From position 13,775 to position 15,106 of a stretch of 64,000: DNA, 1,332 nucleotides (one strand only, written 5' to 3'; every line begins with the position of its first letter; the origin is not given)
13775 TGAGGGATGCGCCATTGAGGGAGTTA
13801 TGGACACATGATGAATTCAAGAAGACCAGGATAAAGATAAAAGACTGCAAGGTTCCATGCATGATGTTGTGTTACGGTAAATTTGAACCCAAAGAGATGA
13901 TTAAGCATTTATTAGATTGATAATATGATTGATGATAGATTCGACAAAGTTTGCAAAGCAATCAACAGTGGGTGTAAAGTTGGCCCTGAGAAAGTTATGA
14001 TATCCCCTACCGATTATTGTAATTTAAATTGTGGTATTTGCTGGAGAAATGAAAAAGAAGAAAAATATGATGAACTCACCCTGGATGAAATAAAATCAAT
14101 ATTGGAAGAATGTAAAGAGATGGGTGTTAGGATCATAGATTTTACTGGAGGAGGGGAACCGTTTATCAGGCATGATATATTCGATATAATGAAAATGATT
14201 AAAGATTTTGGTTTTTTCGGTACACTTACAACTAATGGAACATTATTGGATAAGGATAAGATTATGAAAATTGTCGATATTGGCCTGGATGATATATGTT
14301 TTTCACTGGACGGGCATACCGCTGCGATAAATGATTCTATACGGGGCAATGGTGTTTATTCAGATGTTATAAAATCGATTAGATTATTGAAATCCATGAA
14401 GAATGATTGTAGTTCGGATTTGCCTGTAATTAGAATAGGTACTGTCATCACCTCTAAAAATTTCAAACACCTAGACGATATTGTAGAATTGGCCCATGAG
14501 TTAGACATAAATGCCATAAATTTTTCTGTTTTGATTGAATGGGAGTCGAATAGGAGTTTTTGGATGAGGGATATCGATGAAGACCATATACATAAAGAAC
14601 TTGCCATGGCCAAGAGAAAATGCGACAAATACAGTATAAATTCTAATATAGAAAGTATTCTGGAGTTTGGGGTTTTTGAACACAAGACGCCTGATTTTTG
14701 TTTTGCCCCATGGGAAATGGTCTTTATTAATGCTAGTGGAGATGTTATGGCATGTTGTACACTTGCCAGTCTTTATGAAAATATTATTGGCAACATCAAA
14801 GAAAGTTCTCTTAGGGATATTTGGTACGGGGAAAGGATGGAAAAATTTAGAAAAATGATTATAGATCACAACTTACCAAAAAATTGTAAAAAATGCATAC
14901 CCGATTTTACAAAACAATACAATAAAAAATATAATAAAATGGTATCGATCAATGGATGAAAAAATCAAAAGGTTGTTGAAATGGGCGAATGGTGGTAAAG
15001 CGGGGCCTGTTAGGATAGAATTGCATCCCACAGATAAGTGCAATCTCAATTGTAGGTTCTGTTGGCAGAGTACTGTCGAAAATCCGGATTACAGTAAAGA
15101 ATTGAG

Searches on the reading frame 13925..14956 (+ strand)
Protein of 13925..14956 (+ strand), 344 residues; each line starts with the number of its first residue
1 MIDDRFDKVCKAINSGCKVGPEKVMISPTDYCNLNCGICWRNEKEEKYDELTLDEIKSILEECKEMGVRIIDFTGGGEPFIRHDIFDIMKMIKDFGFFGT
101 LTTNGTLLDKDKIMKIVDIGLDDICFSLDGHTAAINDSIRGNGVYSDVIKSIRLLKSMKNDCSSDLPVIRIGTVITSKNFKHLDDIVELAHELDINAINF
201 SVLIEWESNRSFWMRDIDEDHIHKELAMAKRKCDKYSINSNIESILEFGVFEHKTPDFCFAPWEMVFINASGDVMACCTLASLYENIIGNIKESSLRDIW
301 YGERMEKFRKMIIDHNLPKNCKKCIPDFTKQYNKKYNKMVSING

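Call 30: search_protein_families(library=ncbifam, proteins=[window:13925-14956:+], max_evalue=1e-10)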
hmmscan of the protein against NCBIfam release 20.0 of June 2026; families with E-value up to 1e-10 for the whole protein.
window:13925-14956:+ (344 aa): 42 families (the best 25 are shown)
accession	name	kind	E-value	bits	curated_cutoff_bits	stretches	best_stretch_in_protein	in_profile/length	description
TIGR04317.1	W_rSAM_matur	equivalog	5.6e-47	160.6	380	1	22-324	4-313/349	tungsten cofactor oxidoreductase radical SAM maturase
NF050035.1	rSAM_WgK_link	exception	6.3e-35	120.8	650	1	21-202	8-183/367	radical SAM/SPASM peptide maturase WgkB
TIGR04545.1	rSAM_ahbD_hemeb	equivalog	1.4e-32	113.5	500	1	29-204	7-176/339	heme b synthase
TIGR02109.1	PQQ_syn_pqqE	equivalog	8.8e-32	110.4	381.35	1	21-324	6-302/358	pyrroloquinoline quinone biosynthesis protein PqqE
NF045574.1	sacti_mat_StsB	exception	5.1e-30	104.7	625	1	24-199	98-265/466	StsB family radical SAM/SPASM domain sactipeptide maturase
TIGR04054.1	rSAM_NirJ1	equivalog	5.7e-29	100.9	650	1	5-226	18-233/387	putative heme d1 biosynthesis radical SAM protein NirJ1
TIGR04051.1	rSAM_NirJ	equivalog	5.8e-29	101.2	515.45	1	31-228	11-199/354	heme d1 biosynthesis radical SAM protein NirJ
TIGR03962.1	mycofact_rSAM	equivalog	6.1e-29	101.3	265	1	30-324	20-303/339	mycofactocin radical SAM maturase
TIGR02668.1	moaA_archaeal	equivalog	5.9e-28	97.7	325.25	1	23-287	11-275/303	GTP 3',8-cyclase MoaA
TIGR04055.1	rSAM_NirJ2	equivalog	1.3e-26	93.9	500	1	28-310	6-284/326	putative heme d1 biosynthesis radical SAM protein NirJ2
TIGR04053.2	TIGR04053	equivalog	1.6e-25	90.1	395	1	24-228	10-209/366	TIGR04053 family radical SAM/SPASM domain-containing protein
NF001199.0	PRK00164.2-1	equivalog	1e-24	87.3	231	1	25-238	15-225/308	GTP 3',8-cyclase MoaA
TIGR04347.1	pseudo_SAM_Halo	equivalog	1.7e-24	86.8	525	1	25-234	41-240/390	TIGR04347 family pseudo-SAM/SPASM protein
TIGR02666.1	moaA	equivalog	3e-24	85.6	284.05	1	24-259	12-260/336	GTP 3',8-cyclase MoaA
NF033640.1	N_Twi_rSAM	subfamily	6.4e-24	84.8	170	2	256-325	2-70/398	twitch domain-containing radical SAM protein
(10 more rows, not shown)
